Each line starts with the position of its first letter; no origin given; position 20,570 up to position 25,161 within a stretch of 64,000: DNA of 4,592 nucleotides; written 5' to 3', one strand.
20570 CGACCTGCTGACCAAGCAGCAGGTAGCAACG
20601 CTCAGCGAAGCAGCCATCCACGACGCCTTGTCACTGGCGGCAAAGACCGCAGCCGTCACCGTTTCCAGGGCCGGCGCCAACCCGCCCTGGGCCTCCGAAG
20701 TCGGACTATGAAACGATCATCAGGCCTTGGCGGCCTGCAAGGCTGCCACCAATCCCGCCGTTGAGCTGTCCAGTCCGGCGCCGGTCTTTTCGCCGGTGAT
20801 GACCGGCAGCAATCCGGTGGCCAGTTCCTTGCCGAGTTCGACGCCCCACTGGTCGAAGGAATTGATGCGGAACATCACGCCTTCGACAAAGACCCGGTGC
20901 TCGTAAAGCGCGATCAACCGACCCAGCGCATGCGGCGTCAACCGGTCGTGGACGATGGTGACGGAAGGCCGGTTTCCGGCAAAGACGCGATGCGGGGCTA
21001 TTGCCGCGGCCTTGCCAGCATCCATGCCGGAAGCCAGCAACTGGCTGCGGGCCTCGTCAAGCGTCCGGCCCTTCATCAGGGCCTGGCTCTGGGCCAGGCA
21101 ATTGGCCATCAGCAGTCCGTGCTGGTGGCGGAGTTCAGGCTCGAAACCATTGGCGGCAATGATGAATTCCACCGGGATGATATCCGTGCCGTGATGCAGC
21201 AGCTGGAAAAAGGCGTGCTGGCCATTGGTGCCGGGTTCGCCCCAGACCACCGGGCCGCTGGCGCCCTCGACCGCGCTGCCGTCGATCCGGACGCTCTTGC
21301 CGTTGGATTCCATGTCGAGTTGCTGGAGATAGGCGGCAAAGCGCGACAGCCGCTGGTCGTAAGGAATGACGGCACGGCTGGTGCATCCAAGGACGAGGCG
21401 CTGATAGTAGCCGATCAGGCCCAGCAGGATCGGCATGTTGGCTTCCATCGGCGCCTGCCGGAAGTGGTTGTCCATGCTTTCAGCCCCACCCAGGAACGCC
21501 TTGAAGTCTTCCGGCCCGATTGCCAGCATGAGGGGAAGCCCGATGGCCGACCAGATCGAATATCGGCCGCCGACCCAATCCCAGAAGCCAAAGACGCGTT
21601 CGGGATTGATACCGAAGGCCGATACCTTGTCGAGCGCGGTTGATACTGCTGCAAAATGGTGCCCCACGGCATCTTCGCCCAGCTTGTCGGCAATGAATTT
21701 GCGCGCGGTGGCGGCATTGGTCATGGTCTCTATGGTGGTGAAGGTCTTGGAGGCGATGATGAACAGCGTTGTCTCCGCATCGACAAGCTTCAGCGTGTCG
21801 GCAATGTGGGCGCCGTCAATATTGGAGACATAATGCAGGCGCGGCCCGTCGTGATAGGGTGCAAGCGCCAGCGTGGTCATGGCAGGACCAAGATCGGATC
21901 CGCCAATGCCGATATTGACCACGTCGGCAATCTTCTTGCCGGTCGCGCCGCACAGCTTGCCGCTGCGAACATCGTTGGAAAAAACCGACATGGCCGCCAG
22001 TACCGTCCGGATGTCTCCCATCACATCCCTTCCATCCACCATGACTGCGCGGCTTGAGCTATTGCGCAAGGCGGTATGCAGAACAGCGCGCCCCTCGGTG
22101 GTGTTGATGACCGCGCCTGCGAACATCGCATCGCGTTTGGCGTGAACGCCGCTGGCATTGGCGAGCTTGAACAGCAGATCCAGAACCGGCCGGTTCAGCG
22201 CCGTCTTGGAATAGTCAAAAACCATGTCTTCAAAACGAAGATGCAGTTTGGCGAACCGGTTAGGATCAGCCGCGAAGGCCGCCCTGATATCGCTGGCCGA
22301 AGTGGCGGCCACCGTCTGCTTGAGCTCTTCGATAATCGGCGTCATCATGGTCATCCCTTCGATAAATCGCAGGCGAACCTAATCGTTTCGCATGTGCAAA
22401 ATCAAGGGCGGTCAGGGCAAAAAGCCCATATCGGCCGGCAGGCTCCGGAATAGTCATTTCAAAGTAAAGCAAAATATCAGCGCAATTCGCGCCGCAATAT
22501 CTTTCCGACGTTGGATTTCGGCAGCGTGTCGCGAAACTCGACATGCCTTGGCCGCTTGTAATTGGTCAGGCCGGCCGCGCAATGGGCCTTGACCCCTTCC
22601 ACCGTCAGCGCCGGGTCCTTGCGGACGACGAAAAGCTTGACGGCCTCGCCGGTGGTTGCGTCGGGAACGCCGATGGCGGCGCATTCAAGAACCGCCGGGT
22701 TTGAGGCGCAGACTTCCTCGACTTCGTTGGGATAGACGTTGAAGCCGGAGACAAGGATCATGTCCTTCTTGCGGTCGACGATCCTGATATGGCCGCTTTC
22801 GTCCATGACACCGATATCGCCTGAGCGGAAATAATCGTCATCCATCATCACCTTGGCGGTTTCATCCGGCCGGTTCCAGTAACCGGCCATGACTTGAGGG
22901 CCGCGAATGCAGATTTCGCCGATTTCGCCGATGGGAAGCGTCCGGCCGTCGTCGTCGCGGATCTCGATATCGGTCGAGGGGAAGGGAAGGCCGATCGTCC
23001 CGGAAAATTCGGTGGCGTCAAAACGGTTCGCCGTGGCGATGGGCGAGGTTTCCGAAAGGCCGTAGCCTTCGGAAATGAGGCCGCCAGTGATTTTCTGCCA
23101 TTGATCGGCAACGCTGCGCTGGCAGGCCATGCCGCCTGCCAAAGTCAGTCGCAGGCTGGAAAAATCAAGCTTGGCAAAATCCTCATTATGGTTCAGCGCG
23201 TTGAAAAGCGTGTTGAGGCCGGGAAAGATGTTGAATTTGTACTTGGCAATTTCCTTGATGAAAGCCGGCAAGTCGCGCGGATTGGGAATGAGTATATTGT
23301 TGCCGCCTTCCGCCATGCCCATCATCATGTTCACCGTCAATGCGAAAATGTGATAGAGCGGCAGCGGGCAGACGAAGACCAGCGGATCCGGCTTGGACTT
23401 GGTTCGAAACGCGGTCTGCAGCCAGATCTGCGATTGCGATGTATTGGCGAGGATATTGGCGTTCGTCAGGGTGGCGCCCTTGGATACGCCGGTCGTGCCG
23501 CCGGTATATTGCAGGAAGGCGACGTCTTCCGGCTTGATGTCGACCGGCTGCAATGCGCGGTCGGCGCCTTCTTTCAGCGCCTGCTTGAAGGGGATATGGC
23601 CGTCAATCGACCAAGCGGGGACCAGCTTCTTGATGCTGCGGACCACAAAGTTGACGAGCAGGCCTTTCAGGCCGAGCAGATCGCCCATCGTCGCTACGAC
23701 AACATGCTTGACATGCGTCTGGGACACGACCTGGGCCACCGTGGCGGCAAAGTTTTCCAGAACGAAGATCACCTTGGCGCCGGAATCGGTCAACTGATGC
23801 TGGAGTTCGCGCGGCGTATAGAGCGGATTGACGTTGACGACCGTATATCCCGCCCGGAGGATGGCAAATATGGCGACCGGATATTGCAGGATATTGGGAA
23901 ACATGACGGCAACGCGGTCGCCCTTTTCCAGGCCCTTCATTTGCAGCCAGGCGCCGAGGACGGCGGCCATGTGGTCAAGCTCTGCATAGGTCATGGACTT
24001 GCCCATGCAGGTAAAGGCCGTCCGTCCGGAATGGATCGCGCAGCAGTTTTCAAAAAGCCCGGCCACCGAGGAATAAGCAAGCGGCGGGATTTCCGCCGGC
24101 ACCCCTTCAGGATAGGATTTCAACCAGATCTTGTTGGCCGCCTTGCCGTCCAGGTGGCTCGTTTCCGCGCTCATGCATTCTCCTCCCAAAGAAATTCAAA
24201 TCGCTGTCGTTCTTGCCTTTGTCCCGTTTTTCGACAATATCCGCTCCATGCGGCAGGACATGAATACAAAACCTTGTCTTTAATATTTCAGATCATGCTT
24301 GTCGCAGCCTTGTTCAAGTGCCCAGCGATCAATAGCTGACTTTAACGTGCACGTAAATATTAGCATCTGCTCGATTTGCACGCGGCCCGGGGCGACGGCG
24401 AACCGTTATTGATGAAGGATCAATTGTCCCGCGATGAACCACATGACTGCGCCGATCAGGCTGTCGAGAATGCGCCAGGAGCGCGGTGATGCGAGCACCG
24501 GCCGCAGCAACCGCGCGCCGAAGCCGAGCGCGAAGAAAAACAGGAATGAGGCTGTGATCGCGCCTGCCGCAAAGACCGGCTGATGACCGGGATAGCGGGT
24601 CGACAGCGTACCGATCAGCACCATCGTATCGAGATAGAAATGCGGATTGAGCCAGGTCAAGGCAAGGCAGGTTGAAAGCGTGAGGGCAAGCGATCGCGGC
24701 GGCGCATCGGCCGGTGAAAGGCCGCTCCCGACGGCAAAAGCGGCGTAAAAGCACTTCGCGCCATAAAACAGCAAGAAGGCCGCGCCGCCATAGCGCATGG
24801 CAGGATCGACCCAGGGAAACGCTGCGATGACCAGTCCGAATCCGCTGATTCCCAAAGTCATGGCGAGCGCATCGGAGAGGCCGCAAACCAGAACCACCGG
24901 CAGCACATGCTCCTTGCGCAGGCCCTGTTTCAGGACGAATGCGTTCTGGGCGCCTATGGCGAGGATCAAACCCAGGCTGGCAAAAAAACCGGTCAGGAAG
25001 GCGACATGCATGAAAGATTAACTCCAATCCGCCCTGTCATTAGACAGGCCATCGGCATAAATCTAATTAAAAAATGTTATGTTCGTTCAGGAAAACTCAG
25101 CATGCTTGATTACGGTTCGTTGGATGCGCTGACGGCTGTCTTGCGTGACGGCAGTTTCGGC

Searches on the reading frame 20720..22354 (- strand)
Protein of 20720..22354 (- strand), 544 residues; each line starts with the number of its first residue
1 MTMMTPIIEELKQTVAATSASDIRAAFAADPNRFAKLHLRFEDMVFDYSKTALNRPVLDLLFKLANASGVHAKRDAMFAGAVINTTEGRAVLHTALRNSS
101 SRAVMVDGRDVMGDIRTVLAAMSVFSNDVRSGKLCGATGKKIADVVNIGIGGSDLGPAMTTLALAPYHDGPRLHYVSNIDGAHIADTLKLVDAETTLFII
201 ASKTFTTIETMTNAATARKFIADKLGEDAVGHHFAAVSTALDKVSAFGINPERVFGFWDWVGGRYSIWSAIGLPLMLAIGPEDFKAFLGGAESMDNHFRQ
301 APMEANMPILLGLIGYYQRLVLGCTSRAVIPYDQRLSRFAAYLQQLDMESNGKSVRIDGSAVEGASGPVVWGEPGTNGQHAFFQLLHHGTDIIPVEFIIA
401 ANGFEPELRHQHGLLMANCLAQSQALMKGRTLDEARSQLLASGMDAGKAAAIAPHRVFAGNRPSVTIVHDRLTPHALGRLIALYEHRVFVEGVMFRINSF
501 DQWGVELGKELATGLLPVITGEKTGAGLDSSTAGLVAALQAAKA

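Call 19: search_protein_families(library=pfam, proteins=[window:20720-22354:-])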
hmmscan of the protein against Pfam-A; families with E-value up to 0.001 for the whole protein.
window:20720-22354:- (544 aa): 1 family
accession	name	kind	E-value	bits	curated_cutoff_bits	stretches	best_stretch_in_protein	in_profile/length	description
PF00342.24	PGI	-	1.2e-199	664.4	22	1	47-536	1-486/486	Phosphoglucose isomerase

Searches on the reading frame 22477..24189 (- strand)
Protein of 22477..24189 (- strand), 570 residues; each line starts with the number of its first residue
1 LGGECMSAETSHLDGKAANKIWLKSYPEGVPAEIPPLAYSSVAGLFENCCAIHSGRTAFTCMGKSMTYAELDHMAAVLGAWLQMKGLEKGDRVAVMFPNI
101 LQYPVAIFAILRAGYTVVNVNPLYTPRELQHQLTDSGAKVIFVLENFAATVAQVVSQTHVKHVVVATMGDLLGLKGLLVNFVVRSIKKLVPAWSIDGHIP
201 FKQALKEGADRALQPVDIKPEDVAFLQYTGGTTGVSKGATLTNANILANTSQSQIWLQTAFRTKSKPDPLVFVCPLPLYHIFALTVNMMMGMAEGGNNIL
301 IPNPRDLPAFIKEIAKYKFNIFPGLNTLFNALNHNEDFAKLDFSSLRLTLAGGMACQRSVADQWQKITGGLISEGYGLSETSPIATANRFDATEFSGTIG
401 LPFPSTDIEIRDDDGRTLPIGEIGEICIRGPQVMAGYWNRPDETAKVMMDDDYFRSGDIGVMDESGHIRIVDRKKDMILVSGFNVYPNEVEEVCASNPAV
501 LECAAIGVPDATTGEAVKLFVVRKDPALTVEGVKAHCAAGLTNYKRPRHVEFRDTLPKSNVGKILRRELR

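Call 19: search_protein_families(library=pfam, proteins=[window:22477-24189:-])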
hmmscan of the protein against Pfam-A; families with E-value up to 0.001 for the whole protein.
window:22477-24189:- (570 aa): 2 families
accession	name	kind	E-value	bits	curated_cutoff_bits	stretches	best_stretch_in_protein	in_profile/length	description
PF00501.34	AMP-binding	-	2.4e-95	320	29.9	1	46-438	1-384/384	AMP-binding enzyme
PF13193.12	AMP-binding_C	-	1e-17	65.2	24.5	1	489-563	1-76/76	AMP-binding enzyme C-terminal domain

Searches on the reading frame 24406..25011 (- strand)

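Call 19: search_protein_families(library=pfam, proteins=[window:24406-25011:-])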
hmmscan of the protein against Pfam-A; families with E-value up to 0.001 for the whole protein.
window:24406-25011:- (201 aa): 1 family
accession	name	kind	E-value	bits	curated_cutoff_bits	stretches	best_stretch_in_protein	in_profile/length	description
PF01810.24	LysE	-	3.3e-36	125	25.6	1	15-199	3-191/193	LysE type translocator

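Call 56: search_protein_families(library=ncbifam, proteins=[window:24406-25011:-], max_evalue=1e-10)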
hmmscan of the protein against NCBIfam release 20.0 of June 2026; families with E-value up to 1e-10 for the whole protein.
window:24406-25011:- (201 aa): 2 families
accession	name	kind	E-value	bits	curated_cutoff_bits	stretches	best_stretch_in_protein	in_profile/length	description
TIGR00948.1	2a75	equivalog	4.2e-56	189.5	213.65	1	15-190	1-177/177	L-lysine exporter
NF006801.0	PRK09304.1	equivalog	2.2e-47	161.3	298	1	1-198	1-199/211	arginine exporter ArgO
